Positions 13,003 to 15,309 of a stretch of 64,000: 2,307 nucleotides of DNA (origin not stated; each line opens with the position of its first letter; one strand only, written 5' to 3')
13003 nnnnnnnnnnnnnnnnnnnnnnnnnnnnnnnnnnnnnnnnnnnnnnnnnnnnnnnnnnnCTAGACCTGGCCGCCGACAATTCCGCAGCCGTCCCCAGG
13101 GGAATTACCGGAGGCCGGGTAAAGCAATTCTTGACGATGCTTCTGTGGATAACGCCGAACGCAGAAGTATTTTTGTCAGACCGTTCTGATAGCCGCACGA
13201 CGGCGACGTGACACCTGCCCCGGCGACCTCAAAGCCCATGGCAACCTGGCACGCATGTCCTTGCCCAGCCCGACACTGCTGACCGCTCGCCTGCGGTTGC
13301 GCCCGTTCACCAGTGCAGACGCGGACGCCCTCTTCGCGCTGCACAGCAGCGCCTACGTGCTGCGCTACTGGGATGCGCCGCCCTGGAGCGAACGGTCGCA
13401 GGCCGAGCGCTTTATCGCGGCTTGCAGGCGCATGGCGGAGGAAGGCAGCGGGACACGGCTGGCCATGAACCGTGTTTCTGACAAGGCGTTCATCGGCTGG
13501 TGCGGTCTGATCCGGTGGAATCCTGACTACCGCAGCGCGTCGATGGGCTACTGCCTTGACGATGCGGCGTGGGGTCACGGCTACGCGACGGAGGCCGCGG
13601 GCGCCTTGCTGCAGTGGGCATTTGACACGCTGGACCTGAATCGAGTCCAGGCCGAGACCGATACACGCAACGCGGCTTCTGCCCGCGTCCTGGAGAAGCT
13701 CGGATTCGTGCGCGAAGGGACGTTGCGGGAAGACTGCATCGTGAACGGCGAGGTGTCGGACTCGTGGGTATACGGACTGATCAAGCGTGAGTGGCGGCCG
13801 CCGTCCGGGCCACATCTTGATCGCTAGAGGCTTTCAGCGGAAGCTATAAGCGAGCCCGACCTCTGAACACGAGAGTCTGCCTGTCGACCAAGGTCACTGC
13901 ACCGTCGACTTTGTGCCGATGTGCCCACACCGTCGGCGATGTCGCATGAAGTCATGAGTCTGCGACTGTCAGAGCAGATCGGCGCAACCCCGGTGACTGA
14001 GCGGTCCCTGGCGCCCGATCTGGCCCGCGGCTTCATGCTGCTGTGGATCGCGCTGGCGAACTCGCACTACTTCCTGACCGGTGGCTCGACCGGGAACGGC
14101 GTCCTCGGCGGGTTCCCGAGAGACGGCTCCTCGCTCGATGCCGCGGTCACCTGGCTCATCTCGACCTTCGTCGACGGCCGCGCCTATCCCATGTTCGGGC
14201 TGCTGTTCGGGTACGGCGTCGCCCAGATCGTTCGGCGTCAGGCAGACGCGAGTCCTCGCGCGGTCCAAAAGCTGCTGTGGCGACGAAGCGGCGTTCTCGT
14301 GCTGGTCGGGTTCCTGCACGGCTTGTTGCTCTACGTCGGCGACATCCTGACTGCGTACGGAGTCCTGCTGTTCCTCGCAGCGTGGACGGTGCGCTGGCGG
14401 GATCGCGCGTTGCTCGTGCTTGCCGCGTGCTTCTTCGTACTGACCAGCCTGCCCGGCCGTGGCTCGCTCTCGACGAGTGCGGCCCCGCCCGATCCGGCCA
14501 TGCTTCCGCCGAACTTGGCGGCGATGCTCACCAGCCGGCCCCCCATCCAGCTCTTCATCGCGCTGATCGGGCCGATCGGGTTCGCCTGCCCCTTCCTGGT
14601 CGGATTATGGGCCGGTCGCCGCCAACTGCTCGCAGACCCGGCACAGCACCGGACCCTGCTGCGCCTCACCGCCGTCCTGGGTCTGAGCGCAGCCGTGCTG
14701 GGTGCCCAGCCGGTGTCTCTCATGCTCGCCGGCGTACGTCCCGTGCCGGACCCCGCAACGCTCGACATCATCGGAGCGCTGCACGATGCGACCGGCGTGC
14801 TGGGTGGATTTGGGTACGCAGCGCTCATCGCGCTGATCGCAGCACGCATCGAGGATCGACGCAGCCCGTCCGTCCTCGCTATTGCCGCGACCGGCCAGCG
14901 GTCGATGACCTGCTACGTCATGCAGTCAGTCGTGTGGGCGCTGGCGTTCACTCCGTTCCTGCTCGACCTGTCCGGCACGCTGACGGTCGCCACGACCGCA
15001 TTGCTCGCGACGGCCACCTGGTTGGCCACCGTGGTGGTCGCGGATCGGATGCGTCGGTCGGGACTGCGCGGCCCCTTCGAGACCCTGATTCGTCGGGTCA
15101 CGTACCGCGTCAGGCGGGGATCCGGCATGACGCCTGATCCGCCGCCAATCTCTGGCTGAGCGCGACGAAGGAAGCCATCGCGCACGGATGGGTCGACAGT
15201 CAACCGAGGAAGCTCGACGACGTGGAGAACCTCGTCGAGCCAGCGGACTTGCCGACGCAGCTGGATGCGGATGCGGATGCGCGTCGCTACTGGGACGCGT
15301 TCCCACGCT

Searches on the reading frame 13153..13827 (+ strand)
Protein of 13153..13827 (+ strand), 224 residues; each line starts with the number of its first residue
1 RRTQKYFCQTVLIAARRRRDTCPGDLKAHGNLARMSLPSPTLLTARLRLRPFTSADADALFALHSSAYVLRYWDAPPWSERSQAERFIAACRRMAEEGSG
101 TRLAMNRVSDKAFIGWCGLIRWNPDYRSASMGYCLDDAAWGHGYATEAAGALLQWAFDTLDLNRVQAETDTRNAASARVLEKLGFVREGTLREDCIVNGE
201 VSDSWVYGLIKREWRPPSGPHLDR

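Call 80: search_protein_families(library=pfam, proteins=[window:13153-13827:+], max_evalue=0.00001)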
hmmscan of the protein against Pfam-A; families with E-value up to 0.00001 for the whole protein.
window:13153-13827:+ (224 aa): 3 families
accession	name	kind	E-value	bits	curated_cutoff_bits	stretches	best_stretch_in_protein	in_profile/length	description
PF13302.13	Acetyltransf_3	-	1.2e-37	130.1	25.4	1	46-186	1-138/138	Acetyltransferase (GNAT) domain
PF00583.31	Acetyltransf_1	-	2.3e-11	44.4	20.7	1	71-185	5-116/116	Acetyltransferase (GNAT) family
PF13523.12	Acetyltransf_8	-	4.9e-07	29.9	27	1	138-190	90-142/145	Acetyltransferase (GNAT) domain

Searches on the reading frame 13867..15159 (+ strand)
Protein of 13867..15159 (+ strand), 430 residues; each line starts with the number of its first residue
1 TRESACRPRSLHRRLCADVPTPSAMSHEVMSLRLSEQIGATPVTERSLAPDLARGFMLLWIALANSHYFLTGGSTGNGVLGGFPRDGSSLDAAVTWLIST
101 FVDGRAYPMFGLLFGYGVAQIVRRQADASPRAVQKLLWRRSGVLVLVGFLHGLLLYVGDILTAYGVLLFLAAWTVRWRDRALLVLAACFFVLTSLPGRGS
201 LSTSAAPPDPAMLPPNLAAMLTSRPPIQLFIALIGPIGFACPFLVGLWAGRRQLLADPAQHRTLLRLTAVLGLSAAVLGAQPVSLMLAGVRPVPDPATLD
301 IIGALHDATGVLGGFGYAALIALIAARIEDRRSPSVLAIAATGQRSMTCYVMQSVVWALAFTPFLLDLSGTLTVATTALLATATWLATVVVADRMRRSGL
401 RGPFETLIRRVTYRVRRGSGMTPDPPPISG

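Call 80: search_protein_families(library=pfam, proteins=[window:13867-15159:+], max_evalue=0.00001)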
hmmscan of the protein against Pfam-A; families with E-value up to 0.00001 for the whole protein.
window:13867-15159:+ (430 aa): 1 family
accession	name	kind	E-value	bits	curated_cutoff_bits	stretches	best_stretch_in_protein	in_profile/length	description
PF04235.18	DUF418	-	6.5e-26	91.7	23.6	1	249-414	1-162/163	Protein of unknown function (DUF418)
